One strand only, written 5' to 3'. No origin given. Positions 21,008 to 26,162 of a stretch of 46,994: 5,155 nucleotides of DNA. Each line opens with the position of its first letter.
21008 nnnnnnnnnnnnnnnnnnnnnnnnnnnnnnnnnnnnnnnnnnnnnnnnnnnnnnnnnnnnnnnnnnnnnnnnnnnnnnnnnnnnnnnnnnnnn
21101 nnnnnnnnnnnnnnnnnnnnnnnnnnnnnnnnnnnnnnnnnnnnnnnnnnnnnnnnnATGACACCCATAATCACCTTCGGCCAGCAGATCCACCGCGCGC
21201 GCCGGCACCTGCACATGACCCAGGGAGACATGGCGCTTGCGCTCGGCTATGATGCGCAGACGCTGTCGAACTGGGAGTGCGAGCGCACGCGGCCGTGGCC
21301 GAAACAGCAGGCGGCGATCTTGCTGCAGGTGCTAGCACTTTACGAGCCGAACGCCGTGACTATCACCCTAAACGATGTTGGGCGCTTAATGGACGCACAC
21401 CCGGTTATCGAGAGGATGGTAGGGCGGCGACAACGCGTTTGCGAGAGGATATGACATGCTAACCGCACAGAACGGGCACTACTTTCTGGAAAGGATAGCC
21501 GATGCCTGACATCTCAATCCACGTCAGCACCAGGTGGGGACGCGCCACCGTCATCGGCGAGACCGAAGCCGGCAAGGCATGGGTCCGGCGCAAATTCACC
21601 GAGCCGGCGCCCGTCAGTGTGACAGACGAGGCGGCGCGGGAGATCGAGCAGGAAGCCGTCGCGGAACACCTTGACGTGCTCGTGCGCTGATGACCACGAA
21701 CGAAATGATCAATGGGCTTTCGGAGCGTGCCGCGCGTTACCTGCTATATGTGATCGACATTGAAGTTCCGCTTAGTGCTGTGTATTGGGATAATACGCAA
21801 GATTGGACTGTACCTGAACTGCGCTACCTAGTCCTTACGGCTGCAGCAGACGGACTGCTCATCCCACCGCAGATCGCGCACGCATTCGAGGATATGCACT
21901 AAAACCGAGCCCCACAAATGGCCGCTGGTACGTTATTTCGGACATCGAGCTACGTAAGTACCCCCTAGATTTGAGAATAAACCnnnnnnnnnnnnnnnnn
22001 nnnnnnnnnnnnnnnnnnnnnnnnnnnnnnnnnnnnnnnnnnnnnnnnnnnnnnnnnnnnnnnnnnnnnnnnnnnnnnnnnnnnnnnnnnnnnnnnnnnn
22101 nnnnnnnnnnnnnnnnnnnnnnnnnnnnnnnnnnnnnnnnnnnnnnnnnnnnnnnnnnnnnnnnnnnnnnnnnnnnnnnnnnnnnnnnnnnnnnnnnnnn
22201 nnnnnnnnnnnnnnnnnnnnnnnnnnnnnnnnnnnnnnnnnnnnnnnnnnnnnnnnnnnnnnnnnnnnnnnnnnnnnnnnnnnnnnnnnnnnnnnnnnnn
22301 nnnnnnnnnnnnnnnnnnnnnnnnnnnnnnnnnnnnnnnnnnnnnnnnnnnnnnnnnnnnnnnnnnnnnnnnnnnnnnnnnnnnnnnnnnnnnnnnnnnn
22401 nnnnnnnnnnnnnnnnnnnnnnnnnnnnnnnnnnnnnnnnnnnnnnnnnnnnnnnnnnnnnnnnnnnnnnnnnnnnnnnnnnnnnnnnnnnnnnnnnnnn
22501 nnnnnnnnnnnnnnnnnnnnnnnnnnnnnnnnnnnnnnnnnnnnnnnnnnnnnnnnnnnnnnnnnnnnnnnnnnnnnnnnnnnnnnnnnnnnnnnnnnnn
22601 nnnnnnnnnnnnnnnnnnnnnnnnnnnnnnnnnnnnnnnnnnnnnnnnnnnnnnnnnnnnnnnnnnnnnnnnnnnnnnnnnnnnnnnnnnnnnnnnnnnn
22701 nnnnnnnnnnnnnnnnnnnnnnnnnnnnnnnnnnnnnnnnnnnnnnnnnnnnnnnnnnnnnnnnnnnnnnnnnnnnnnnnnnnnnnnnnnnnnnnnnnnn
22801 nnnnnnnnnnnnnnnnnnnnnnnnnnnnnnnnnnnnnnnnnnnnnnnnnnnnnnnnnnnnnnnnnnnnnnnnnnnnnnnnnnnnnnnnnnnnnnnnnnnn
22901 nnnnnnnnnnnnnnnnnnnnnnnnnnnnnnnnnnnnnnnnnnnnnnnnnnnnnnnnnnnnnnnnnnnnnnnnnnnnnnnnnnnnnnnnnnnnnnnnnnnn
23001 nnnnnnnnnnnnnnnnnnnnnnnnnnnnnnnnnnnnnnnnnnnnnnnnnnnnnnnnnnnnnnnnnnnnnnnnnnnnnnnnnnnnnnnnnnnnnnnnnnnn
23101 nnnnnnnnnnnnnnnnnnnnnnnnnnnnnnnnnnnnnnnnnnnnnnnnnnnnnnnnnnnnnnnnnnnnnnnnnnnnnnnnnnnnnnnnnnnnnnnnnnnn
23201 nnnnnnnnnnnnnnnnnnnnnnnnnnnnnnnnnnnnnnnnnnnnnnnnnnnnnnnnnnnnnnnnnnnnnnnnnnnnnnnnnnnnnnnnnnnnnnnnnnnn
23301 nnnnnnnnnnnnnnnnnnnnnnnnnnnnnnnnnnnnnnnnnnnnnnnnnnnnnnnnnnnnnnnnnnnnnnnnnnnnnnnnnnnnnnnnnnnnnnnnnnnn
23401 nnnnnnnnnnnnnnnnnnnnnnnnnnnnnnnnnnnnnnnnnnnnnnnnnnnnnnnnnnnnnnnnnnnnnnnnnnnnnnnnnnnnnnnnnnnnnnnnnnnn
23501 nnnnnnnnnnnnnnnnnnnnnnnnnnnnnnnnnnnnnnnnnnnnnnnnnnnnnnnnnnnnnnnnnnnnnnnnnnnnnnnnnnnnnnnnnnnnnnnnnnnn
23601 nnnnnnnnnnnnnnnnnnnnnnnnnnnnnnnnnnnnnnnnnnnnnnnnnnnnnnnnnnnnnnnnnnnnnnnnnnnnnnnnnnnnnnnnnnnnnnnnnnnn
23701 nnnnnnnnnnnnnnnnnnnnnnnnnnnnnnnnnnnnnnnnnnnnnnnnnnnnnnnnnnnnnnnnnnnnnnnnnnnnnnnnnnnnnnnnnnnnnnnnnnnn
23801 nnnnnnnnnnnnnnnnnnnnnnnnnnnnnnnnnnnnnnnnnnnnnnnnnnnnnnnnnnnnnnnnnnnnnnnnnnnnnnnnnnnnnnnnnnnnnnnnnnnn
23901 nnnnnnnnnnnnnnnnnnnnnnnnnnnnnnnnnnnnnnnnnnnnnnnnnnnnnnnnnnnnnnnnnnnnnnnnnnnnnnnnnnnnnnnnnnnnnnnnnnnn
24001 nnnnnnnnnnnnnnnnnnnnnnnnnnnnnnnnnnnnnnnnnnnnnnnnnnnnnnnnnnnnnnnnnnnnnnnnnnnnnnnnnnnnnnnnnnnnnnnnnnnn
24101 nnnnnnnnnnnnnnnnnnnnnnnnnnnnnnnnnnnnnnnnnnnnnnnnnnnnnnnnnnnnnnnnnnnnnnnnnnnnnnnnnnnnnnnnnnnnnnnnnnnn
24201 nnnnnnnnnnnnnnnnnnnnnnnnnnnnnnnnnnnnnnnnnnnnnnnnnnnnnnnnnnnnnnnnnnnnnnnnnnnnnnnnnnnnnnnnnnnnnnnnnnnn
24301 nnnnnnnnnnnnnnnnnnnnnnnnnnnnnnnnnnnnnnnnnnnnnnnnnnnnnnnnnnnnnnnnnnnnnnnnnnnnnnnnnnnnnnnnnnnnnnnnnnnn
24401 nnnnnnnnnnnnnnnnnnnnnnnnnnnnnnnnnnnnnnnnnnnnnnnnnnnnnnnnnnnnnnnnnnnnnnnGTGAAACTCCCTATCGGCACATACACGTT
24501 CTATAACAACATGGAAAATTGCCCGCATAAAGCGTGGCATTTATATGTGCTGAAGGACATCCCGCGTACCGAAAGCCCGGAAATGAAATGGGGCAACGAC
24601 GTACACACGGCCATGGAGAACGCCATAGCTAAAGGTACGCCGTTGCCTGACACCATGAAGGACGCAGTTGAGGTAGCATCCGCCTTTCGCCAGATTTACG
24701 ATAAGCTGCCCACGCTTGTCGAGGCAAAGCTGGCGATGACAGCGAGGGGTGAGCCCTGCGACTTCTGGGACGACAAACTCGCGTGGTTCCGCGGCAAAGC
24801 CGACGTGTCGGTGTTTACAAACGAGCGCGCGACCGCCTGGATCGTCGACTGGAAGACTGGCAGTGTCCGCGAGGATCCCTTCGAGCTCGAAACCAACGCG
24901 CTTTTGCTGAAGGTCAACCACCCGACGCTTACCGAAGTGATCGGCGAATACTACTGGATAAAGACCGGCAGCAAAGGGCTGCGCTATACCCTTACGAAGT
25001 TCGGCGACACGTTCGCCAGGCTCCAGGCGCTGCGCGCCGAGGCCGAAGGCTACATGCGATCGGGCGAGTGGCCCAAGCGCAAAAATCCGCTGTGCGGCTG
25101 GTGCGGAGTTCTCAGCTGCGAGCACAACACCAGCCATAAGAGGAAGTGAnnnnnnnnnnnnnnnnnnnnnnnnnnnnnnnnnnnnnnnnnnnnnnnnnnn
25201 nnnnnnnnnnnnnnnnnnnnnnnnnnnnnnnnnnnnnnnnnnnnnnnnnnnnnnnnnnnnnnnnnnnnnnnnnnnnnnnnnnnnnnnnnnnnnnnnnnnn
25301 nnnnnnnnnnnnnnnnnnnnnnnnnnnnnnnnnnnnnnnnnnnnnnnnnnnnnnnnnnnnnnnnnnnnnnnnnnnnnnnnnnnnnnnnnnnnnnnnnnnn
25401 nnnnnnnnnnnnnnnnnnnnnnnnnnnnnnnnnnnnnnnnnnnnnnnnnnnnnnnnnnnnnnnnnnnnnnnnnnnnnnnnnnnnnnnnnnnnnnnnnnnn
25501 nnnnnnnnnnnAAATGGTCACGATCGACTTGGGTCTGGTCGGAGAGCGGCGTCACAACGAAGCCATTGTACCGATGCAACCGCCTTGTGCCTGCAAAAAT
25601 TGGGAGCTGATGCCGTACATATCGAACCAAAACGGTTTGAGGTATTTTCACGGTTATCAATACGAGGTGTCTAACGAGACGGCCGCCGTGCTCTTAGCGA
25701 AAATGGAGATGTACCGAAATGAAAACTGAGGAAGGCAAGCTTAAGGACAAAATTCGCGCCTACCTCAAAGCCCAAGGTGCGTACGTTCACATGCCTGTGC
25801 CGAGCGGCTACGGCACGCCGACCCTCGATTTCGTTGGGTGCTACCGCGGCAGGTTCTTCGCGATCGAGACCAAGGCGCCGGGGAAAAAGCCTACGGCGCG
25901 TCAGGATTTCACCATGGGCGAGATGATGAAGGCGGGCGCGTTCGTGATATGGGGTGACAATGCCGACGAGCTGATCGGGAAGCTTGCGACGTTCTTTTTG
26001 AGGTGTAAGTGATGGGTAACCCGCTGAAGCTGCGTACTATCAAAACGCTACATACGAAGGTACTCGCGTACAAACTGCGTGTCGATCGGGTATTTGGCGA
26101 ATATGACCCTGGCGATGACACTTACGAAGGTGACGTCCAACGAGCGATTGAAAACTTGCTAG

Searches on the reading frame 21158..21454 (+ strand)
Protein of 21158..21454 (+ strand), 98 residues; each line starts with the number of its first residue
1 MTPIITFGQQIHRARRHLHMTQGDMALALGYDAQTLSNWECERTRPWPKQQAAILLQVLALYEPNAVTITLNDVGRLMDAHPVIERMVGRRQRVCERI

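Call 59: search_protein_families(library=phrogs, proteins=[window:21158-21454:+], max_evalue=0.001)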
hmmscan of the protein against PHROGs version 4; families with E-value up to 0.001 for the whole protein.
window:21158-21454:+ (98 aa): 5 families
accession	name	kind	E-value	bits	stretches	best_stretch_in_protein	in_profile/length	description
phrog_2104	-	unknown function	9.5e-09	36.4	1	9-60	42-91/103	-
phrog_2328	-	transcription regulation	3.2e-05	24.7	1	6-47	15-56/128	transcriptional repressor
phrog_2967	-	transcription regulation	4.3e-05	24.2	1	6-48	10-51/225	transcriptional regulator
phrog_1124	-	transcription regulation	5e-05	23.9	1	5-56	3-56/177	transcriptional regulator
phrog_8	-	transcription regulation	0.00031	21.3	1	6-52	76-120/346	transcriptional regulator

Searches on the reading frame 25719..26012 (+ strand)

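Call 59: search_protein_families(library=phrogs, proteins=[window:25719-26012:+], max_evalue=0.001)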
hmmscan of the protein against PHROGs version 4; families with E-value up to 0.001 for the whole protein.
window:25719-26012:+ (97 aa): 1 family
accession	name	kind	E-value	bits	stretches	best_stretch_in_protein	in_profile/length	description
phrog_93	-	DNA, RNA and nucleotide metabolism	8.9e-11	42.1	1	2-84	351-433/613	endonuclease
